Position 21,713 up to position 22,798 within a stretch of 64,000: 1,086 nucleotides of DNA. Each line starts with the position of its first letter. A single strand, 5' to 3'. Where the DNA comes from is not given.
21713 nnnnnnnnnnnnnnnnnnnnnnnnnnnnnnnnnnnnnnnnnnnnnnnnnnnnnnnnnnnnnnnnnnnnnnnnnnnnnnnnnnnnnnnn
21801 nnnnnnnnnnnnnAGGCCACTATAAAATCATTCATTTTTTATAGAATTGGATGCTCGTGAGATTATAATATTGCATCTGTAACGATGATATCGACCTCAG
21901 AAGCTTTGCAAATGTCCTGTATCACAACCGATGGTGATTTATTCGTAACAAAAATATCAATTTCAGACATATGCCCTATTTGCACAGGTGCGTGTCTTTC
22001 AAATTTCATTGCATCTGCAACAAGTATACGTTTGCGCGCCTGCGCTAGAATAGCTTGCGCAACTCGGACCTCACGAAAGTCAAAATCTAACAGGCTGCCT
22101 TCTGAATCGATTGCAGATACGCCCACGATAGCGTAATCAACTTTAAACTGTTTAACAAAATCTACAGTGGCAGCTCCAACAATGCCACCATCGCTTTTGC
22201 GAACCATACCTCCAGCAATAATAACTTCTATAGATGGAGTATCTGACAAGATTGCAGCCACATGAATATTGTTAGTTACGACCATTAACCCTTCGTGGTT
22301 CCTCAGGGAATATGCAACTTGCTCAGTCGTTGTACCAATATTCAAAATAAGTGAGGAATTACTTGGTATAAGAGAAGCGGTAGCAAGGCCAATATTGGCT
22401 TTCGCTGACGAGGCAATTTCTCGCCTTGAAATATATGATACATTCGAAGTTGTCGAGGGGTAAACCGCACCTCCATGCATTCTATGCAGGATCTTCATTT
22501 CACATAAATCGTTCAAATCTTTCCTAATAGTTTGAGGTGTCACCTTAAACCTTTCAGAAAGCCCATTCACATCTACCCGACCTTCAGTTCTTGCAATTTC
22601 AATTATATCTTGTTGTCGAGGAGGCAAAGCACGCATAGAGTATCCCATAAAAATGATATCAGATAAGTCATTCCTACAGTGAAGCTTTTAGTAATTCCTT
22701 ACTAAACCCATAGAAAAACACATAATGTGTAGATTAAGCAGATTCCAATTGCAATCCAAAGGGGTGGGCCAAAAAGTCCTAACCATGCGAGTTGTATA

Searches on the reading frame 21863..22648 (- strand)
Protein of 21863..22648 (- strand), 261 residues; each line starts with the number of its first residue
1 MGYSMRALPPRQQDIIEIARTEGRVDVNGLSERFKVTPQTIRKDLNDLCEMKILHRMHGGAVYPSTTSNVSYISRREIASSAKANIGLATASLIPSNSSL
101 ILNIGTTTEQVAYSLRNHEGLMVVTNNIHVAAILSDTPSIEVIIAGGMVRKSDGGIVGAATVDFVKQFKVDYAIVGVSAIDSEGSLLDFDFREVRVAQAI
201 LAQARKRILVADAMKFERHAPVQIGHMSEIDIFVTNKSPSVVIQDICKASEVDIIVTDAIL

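Call 15: find_encoding_contigs(protein=window:21863-22648:-, flank=10000, max_places=10)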
Protein window:21863-22648:- (261 aa): no gene with exactly this product is on record in the collection.

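Call 35: search_protein_families(library=ncbifam, proteins=[window:21863-22648:-], max_evalue=0.01)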
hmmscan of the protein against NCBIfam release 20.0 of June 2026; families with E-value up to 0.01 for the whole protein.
window:21863-22648:- (261 aa): 13 families
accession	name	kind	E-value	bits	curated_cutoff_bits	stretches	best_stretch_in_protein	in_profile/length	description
NF008154.0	PRK10906.1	equivalog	4.3e-75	252.3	331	1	11-254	6-249/252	DeoR/GlpR family transcriptional regulator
NF041397.1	TranRegGlpR_Halo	equivalog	8.6e-45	153.3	300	1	11-256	6-251/253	HTH-type transcriptional regulator GlpR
NF040755.1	AgaR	equivalog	2.1e-42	145.1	260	1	11-256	7-255/256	transcriptional repressor AgaR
NF007753.1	PRK10434.1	equivalog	4e-38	131.4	350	1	11-256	6-252/253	glucitol operon DNA-binding transcriptional repressor SrlR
NF007316.0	PRK09802.1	equivalog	3.9e-36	124.6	351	1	8-257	15-267/269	DeoR family transcriptional regulator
NF040890.1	trans_reg_YgbI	equivalog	6e-33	114.4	400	1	11-256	6-251/253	DNA-binding transcriptional repressor YgbI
NF040887.2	trans_reg_YciT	exception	1.4e-26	93.6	450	1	10-246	3-235/246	DNA-binding transcriptional regulator YciT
NF007720.0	PRK10411.1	equivalog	7.2e-24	84.4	259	1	11-239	5-235/243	L-fucose operon activator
NF010034.0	PRK13509.1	equivalog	2.6e-20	72.8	244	1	11-255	6-249/251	HTH-type transcriptional regulator UlaR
NF007961.0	PRK10681.1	equivalog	9.7e-20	71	244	1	32-255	29-251/252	DNA-binding transcriptional repressor DeoR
NF053609.1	Sul12a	equivalog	2.1e-05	24.6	150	1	8-52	3-47/103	Sul12a family chromatin-organizing protein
NF053704.1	TransRegCcpNBacil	equivalog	0.0037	16.7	260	1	8-54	3-49/208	transcriptional regulator CcpN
TIGR01884.1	cas_HTH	subfamily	0.0048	16.3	60.2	0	15-57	147-189/202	CRISPR-associated CARF protein Csa3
